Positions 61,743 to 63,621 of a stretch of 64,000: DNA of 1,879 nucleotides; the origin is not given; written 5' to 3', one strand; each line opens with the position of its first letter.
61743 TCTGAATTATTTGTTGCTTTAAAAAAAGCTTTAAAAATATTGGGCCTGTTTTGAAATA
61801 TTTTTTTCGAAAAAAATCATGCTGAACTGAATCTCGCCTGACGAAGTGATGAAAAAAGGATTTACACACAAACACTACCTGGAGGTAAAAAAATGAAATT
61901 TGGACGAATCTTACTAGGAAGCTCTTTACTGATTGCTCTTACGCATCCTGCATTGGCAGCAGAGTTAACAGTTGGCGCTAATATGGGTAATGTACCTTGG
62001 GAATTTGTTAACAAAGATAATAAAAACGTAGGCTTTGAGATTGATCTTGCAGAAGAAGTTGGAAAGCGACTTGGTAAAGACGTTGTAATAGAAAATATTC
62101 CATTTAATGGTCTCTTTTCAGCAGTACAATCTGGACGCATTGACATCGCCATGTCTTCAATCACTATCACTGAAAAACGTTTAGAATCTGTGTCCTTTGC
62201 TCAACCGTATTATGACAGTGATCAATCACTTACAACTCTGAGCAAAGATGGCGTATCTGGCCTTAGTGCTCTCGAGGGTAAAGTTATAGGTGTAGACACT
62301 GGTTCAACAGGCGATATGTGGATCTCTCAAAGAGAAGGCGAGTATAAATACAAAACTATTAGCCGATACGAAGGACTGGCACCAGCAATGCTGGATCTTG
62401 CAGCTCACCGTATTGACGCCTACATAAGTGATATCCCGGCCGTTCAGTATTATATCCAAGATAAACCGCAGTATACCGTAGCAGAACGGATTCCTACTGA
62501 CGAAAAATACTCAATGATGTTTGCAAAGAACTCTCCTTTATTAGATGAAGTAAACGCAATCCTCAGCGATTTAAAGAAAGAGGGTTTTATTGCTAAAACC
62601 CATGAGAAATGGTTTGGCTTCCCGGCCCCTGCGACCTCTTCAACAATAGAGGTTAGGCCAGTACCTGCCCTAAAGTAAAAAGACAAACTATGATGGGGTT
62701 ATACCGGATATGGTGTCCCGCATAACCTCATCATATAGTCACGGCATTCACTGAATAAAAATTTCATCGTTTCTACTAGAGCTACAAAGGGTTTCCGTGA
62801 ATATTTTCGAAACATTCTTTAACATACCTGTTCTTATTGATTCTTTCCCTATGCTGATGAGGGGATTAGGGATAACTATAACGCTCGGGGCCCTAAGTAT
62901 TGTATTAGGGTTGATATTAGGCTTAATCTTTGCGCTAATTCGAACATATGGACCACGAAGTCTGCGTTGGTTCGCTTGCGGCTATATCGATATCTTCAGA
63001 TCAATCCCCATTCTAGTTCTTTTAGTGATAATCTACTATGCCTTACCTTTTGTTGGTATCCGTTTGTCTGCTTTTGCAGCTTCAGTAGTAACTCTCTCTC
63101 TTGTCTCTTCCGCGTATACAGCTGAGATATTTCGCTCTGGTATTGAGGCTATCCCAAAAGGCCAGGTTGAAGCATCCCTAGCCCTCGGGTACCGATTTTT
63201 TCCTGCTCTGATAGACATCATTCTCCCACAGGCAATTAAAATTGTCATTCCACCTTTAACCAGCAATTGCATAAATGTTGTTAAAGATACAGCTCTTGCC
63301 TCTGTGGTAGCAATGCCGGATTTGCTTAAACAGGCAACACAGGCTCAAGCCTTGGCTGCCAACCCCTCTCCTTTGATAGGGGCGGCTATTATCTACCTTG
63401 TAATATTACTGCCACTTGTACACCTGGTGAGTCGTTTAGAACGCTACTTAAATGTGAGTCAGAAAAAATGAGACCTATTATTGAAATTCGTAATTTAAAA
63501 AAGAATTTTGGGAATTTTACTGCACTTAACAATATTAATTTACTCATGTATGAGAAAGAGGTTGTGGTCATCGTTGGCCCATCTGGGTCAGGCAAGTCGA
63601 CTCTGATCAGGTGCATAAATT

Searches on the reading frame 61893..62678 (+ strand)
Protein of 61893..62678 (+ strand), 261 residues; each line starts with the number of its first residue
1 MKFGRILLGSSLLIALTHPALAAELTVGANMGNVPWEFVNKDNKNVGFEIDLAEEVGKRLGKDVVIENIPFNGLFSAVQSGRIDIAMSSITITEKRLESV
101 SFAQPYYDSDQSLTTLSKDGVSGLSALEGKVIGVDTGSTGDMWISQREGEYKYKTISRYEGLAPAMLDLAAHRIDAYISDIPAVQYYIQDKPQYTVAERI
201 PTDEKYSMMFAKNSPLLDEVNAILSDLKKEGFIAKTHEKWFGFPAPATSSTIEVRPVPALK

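Call 9: search_protein_families(library=pfam, proteins=[window:61893-62678:+])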
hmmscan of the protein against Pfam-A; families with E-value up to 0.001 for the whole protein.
window:61893-62678:+ (261 aa): 2 families
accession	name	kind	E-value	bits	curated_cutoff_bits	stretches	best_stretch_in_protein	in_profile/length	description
PF00497.25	SBP_bac_3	-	3.5e-34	117.8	26.4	1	25-242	1-131/132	Bacterial extracellular solute-binding proteins, family 3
PF10613.14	Lig_chan-Glu_bd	-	7.5e-08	32.9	30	1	42-112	39-108/115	Ligated ion channel L-glutamate- and glycine-binding site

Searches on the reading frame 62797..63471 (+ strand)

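Call 61: search_protein_families(library=pfam, proteins=[window:62797-63471:+], max_evalue=0.00001)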
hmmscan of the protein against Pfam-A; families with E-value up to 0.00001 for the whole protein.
window:62797-63471:+ (224 aa): 1 family
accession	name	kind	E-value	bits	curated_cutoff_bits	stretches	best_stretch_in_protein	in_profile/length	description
PF00528.27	BPD_transp_1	-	1.5e-25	90.4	26.4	1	38-216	1-180/184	Binding-protein-dependent transport system inner membrane component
